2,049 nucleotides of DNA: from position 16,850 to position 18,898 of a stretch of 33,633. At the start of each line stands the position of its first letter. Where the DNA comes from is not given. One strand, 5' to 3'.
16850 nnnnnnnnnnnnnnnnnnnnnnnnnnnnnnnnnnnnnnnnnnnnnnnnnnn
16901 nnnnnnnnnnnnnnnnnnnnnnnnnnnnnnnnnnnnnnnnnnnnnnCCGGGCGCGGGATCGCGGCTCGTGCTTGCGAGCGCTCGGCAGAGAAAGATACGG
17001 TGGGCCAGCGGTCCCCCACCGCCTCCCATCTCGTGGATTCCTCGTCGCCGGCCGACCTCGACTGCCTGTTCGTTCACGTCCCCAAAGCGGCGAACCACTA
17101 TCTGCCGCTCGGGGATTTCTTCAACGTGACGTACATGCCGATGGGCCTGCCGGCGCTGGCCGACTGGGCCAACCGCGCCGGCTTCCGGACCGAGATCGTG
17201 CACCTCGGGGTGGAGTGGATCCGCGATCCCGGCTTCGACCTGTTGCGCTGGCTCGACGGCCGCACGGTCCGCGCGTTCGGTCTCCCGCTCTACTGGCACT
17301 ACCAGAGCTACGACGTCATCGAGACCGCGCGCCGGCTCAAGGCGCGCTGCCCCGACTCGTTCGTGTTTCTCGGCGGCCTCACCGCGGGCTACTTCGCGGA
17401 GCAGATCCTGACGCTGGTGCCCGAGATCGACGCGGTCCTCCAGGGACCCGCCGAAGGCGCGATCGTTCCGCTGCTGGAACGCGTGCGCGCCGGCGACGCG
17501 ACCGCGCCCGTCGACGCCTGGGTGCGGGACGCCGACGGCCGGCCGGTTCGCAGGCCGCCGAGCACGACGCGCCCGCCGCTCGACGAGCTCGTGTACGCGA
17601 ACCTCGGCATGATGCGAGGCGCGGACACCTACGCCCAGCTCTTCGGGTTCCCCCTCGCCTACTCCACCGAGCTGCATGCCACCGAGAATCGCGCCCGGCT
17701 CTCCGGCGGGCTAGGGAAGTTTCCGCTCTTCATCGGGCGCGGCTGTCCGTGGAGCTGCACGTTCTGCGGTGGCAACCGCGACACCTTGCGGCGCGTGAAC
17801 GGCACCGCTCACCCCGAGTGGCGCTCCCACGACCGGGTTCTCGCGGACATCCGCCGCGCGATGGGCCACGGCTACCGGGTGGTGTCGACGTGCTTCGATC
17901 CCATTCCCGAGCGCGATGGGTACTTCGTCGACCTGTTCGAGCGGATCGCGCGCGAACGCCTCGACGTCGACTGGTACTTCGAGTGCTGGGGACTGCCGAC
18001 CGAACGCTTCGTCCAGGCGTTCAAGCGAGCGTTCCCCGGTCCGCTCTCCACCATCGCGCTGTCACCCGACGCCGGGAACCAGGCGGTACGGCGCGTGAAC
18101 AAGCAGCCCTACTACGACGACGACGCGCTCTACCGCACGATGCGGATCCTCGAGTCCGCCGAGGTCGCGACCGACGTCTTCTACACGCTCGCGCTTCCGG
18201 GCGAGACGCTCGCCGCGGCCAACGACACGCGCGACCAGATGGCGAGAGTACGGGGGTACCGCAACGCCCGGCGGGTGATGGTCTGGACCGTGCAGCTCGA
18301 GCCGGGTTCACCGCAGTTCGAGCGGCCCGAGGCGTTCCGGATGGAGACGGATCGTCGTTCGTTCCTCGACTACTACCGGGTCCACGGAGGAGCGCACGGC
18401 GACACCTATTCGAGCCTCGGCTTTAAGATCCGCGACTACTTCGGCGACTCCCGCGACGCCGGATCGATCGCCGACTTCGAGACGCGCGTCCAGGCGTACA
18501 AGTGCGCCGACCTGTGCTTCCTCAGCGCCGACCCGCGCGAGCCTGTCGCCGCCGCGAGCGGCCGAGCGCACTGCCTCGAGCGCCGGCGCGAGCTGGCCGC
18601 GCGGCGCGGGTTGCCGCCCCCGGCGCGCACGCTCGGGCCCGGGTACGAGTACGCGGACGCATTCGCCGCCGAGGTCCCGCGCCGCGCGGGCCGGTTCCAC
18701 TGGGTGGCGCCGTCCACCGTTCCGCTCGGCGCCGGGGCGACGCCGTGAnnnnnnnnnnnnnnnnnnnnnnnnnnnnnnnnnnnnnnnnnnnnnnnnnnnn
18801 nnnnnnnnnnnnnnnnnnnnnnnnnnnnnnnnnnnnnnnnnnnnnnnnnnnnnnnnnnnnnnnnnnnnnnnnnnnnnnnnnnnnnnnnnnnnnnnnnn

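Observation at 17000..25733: Seven-gene overlapping operon with no known pathway: B12-type rSAM, homocitrate-synthase-like, aconitase-like large and small subunits, atypical flavoprotein, LuxE and LuxC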

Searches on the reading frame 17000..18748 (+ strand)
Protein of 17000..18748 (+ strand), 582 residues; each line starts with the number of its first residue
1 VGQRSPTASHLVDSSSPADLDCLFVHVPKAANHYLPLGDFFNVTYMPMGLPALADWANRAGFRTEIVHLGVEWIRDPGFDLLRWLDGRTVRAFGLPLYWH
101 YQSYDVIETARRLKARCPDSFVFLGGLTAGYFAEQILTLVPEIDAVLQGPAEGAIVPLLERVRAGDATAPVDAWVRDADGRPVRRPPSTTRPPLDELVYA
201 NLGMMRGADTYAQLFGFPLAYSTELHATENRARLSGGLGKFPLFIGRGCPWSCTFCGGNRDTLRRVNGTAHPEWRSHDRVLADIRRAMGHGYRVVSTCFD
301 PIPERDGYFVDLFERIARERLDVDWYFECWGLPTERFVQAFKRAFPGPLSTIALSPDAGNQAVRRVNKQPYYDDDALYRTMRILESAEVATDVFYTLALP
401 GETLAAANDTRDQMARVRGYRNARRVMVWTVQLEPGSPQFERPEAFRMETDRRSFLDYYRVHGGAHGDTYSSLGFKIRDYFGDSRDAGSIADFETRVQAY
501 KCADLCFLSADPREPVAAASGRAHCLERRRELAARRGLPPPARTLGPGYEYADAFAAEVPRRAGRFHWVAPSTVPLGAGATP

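Call 5: search_protein_families(library=pfam, proteins=[window:17000-18748:+], max_evalue=0.01)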
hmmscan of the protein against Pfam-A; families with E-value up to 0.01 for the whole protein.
window:17000-18748:+ (582 aa): 2 families
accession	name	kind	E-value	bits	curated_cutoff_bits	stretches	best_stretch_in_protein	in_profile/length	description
PF04055.27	Radical_SAM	-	2.3e-10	41.4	29.5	1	245-410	3-162/166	Radical SAM superfamily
PF02310.24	B12-binding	-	7.8e-06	26.2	32.1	1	45-156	12-118/121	B12 binding domain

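Call 10: search_protein_families(library=ncbifam, proteins=[window:17000-18748:+], max_evalue=0.00001)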
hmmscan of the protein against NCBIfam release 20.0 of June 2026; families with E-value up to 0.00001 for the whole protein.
window:17000-18748:+ (582 aa): 7 families
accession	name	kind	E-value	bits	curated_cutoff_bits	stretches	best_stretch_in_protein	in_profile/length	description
TIGR04190.1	B12_SAM_Ta0216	equivalog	1.5e-37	129.5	500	1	45-461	35-444/554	TIGR04190 family B12-binding domain/radical SAM domain protein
TIGR04367.1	HpnR_B12_rSAM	equivalog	9.4e-13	47.5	650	1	46-175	21-147/490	hopanoid C-3 methylase HpnR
TIGR03975.1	rSAM_ocin_1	subfamily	1.2e-09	37.2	281.85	1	107-330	145-347/606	RiPP maturation radical SAM C-methyltransferase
TIGR02026.1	BchE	equivalog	9.5e-07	28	481.35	0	104-166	77-139/497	magnesium-protoporphyrin IX monomethyl ester anaerobic oxidative cyclase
NF038361.1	rSAM_Sden_1168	equivalog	1.2e-06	27.4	575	1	110-442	161-472/560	Sden_1168 family B12-binding radical SAM P-methyltransferase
TIGR04385.1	B12_rSAM_cofa1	equivalog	8.2e-06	25.3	450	0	109-186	89-163/438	B12 lower ligand biosynthesis radical SAM protein BzaD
NF050148.1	rSAM_ApyD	equivalog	8.2e-06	24.5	750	0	107-163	91-147/645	RiPP biosynthesis radical SAM protein ApyD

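Call 39: search_solved_structures(query=window:17000-18748:+, max_evalue=1)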
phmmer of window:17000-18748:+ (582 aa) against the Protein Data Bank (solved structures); distinct sequences matched with E-value up to 1: 2.
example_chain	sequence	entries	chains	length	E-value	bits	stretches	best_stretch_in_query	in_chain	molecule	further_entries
6njl_K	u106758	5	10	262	0.068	14.9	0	316-357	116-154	15F1 Fab heavy chain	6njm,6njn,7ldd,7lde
6vp9_A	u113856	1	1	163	0.82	11.3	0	268-328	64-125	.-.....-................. 20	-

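Call 64: find_homologous_proteins(query=window:17000-18748:+, max_evalue=1e-8)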
Query window:17000-18748:+ (582 aa): 149 proteins with E <= 1e-8 among 8000 candidates; the best 120 are listed.
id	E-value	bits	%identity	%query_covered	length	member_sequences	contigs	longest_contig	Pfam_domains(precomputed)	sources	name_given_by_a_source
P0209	0.0e+0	1366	100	100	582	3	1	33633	PF04055.28,PF02310.25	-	-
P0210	0.0e+0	1138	84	98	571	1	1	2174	PF04055.28,PF02310.25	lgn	-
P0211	0.0e+0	1134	84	98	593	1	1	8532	PF04055.28,PF02310.25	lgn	-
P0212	1.0e-297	1007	76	98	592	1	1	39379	PF04055.28,PF02310.25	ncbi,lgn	-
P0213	8.8e-293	991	75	97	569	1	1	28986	PF04055.28,PF02310.25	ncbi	-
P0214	1.7e-291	986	74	97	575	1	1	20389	PF04055.28,PF02310.25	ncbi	-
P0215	7.8e-224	763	61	94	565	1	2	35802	PF04055.28,PF02310.25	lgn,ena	-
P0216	3.1e-222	758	59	96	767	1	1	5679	PF04055.28,PF02310.25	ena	-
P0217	1.6e-217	742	59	95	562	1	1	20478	PF04055.28,PF02310.25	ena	-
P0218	9.8e-215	733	59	93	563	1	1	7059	PF04055.28,PF02310.25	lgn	-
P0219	1.1e-213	729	57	95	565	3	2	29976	PF04055.28,PF02310.25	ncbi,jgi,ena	jgi:radical SAM superfamily enzyme YgiQ (UPF0313 family)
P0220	1.5e-212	726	58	94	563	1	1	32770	PF04055.28,PF02310.25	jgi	jgi:radical SAM superfamily enzyme YgiQ (UPF0313 family)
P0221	1.5e-211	722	55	94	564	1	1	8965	PF04055.28,PF02310.25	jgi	jgi:radical SAM superfamily enzyme YgiQ (UPF0313 family)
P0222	1.4e-210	719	56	95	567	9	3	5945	PF04055.28,PF02310.25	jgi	jgi:hypothetical protein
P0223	2.5e-210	718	56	95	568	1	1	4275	PF04055.28,PF02310.25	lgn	-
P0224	2.7e-210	718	59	93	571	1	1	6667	PF04055.28,PF02310.25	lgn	-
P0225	6.5e-210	717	56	96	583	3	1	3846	PF04055.28,PF02310.25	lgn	-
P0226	2.3e-209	715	56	95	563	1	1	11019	PF04055.28,PF02310.25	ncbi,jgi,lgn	ncbi:MAG: radical SAM superfamily enzyme YgiQ (UPF0313 family) [Myxococcota bacterium]|jgi:radical S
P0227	5.0e-209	714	57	95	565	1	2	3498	PF04055.28,PF02310.25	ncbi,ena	-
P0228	1.5e-208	712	57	95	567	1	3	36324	PF04055.28,PF02310.25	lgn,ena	-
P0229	2.7e-208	712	55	95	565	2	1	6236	PF04055.28,PF02310.25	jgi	jgi:radical SAM superfamily enzyme YgiQ (UPF0313 family)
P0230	6.5e-208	710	57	93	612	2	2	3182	PF04055.28,PF02310.25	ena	-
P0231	3.5e-207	708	58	94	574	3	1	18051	PF04055.28,PF02310.25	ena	-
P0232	4.1e-207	708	58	94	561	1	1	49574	PF04055.28,PF02310.25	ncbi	-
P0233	5.3e-207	707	57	95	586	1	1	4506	PF04055.28,PF02310.25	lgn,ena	-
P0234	5.9e-207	707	57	94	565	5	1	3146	PF04055.28,PF02310.25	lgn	-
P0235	6.4e-207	707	56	94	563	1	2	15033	PF04055.28,PF02310.25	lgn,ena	-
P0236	9.6e-207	706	56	94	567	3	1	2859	PF04055.28,PF02310.25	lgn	-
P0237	1.5e-206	706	56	95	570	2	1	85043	PF04055.28,PF02310.25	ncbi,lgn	ncbi:MAG: radical SAM protein [Myxococcota bacterium]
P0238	2.9e-206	705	56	95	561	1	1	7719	PF04055.28,PF02310.25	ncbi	-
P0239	3.1e-206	705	55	96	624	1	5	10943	PF04055.28,PF02310.25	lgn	-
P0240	6.2e-206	704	56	95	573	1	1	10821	PF04055.28,PF02310.25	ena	-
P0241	6.2e-206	704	57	95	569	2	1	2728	PF04055.28,PF02310.25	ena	-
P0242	1.2e-205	703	56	95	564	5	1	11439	PF04055.28,PF02310.25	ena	-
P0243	5.6e-205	701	57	94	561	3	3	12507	PF04055.28,PF02310.25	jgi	-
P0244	5.9e-205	700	55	95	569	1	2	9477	PF04055.28,PF02310.25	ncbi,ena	-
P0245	6.5e-204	697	58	96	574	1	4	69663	PF04055.28,PF02310.25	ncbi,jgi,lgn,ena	-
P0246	1.9e-203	695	57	95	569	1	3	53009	PF04055.28,PF02310.25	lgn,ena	-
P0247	2.1e-202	692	55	95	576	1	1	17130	PF04055.28,PF02310.25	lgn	-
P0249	2.9e-201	688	55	95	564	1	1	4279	PF04055.28,PF02310.25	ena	-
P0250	1.4e-200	686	56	96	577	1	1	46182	PF04055.28,PF02310.25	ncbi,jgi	-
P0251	1.5e-200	686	55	95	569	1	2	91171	PF04055.28,PF02310.25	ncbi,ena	-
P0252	2.0e-200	686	55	95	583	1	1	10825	PF04055.28,PF02310.25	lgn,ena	-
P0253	4.1e-200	684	54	95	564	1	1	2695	PF04055.28,PF02310.25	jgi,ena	-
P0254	1.2e-199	683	54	95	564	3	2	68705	PF04055.28,PF02310.25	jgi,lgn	jgi:radical SAM superfamily enzyme YgiQ (UPF0313 family)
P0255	9.2e-199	680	54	95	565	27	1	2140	PF04055.28,PF02310.25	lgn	-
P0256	1.6e-198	679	55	95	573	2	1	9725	PF04055.28,PF02310.25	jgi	-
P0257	2.5e-198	679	54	93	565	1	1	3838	PF04055.28,PF02310.25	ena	-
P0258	6.9e-198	677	55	93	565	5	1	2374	PF04055.28,PF02310.25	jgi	jgi:radical SAM superfamily enzyme YgiQ (UPF0313 family)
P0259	8.5e-197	674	56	93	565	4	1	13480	PF04055.28,PF02310.25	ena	-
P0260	2.3e-196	672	56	95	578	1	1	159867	PF04055.28,PF02310.25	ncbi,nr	ncbi:MAG: cobalamin B12-binding domain-containing protein [Alphaproteobacteria bacterium]|nr:cobalam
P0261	8.5e-196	670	55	93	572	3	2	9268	PF04055.28,PF02310.25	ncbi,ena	-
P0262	4.3e-191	655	54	93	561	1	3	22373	PF04055.28,PF02310.25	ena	-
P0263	5.2e-189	648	53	93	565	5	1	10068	PF04055.28,PF02310.25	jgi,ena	-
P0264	4.0e-185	635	52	93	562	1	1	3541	PF04055.28,PF02310.25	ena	-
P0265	4.3e-185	635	52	95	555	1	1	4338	PF04055.28,PF02310.25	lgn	-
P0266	5.5e-185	635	54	92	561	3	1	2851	PF04055.28,PF02310.25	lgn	-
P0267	3.0e-184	632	52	93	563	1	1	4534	PF04055.28,PF02310.25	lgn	-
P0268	1.5e-181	623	53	94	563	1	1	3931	PF04055.28,PF02310.25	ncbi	-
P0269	2.0e-181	623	52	92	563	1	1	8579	PF04055.28,PF02310.25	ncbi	ncbi:cobalamin-dependent protein [Myxococcota bacterium]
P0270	1.0e-180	620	50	93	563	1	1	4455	PF04055.28,PF02310.25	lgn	-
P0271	2.5e-179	616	54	93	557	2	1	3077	PF04055.28,PF02310.25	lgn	-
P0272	7.5e-179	614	54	93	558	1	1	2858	PF04055.28,PF02310.25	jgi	-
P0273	8.5e-179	614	51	95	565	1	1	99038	PF04055.28,PF02310.25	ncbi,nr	ncbi:MAG: hypothetical protein GMKNLPBB_01789 [Myxococcota bacterium]|nr:hypothetical protein [Myxoc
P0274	2.2e-178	613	51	96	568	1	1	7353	PF04055.28,PF02310.25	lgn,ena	-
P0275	4.0e-178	612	52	92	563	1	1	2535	PF04055.28,PF02310.25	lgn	-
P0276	6.0e-178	611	51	93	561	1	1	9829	PF04055.28,PF02310.25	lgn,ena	-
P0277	7.7e-178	611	52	93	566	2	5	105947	PF04055.28,PF02310.25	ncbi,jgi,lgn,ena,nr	ncbi:MAG TPA: radical SAM protein [Candidatus Hydrogenedentes bacterium]|nr:radical SAM protein [Can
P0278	1.7e-176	606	52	92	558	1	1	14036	PF04055.28,PF02310.25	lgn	-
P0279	1.9e-176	606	49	93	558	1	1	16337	PF04055.28,PF02310.25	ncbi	-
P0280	6.1e-176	605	49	97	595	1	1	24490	PF04055.28,PF02310.25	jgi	-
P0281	2.2e-173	596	49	92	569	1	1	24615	PF04055.28,PF02310.25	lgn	-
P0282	3.8e-173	595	50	89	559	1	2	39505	PF04055.28,PF02310.25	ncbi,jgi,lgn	ncbi:MAG: radical SAM superfamily enzyme YgiQ (UPF0313 family) [Hyphomicrobiaceae bacterium]|jgi:rad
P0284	2.0e-171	590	47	94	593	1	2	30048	PF04055.28,PF02310.25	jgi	jgi:radical SAM superfamily enzyme YgiQ (UPF0313 family)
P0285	8.7e-170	584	52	92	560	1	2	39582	PF04055.28,PF02310.25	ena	-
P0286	8.5e-169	581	51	92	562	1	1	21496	PF04055.28,PF02310.25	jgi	jgi:radical SAM superfamily enzyme YgiQ (UPF0313 family)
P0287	6.4e-167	575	50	89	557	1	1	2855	PF04055.28,PF02310.25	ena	-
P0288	1.6e-166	574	48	93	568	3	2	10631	PF04055.28,PF02310.25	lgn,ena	-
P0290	6.9e-158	545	47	93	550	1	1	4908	PF04055.28,PF02310.25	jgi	-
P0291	2.5e-152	527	46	93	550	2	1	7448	PF04055.28,PF02310.25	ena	-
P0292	1.5e-147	511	45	93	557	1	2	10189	PF04055.28,PF02310.25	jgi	-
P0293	5.9e-145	502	45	93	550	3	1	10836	PF04055.28,PF02310.25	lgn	-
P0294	1.8e-142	494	44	93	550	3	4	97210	PF04055.28,PF02310.25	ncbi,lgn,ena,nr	ncbi:MAG: cobalamin-dependent protein [Deltaproteobacteria bacterium]|nr:cobalamin-dependent protein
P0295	1.9e-142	494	44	93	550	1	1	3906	PF04055.28,PF02310.25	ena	-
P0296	3.0e-141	490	42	90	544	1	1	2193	PF04055.28,PF02310.25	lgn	-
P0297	6.4e-140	486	44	92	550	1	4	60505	PF04055.28,PF02310.25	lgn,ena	-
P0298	3.7e-139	483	45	93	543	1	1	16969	PF04055.28,PF02310.25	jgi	jgi:radical SAM superfamily enzyme YgiQ (UPF0313 family)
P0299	1.3e-138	481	43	93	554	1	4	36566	PF04055.28,PF02310.25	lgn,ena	-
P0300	4.9e-138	479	40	87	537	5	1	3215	PF04055.28,PF02310.25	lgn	-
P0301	4.6e-137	476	41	88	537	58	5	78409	PF04055.28,PF02310.25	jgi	-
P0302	9.4e-137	475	40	87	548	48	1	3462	PF04055.28,PF02310.25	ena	-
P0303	3.2e-136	473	40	91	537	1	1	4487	PF04055.28,PF02310.25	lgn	-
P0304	5.9e-129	449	41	89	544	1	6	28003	PF04055.28,PF02310.25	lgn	-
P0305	1.3e-126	442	39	89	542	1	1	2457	PF04055.28,PF02310.25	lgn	-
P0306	4.5e-120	420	45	74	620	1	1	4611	PF04055.28,PF02310.25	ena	-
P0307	3.4e-115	404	38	87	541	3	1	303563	PF04055.28,PF02310.25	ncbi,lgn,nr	ncbi:MAG: radical SAM protein [Deltaproteobacteria bacterium]|nr:radical SAM protein [Deltaproteobac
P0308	1.1e-114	402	38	90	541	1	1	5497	PF04055.28,PF02310.25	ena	-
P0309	1.9e-114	402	38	90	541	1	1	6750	PF04055.28,PF02310.25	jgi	-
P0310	1.9e-114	402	38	90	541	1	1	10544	PF04055.28,PF02310.25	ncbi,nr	ncbi:MAG: hypothetical protein A2Z19_08130 [Deltaproteobacteria bacterium RBG_16_54_18]|nr:MAG: hypo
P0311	2.7e-114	401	38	90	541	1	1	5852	PF04055.28,PF02310.25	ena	-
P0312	5.5e-113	397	40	87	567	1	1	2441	PF04055.28,PF02310.25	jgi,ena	-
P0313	4.3e-112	394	36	93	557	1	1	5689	PF04055.28,PF02310.25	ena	-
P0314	7.2e-112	393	37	87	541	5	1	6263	PF04055.28,PF02310.25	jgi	jgi:radical SAM superfamily enzyme YgiQ (UPF0313 family)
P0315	1.0e-110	389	37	85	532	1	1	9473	PF04055.28,PF02310.25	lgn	-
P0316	2.1e-110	388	35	88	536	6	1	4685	PF04055.28,PF02310.25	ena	-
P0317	2.1e-110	388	37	89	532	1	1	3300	PF04055.28,PF02310.25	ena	-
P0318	3.3e-110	388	37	87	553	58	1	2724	PF04055.28,PF02310.25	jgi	jgi:radical SAM superfamily enzyme YgiQ (UPF0313 family)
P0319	2.4e-109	385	38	90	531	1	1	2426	PF04055.28,PF02310.25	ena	-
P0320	2.8e-109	384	37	92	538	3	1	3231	PF04055.28,PF02310.25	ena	-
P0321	5.3e-109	384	38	84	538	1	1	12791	PF04055.28,PF02310.25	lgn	-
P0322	5.4e-109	384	38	89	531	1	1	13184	PF04055.28,PF02310.25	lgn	-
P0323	7.1e-109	383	36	85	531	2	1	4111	PF04055.28,PF02310.25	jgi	jgi:radical SAM superfamily enzyme YgiQ (UPF0313 family)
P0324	6.7e-108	380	40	85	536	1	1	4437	PF04055.28,PF02310.25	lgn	-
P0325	7.1e-108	380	36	87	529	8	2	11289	PF04055.28,PF02310.25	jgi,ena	-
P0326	2.7e-107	378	34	87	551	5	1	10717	PF04055.28,PF02310.25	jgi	-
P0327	3.3e-106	374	35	93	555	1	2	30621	PF04055.28,PF02310.25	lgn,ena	-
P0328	2.4e-105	372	37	91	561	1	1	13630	PF04055.28,PF02310.25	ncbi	-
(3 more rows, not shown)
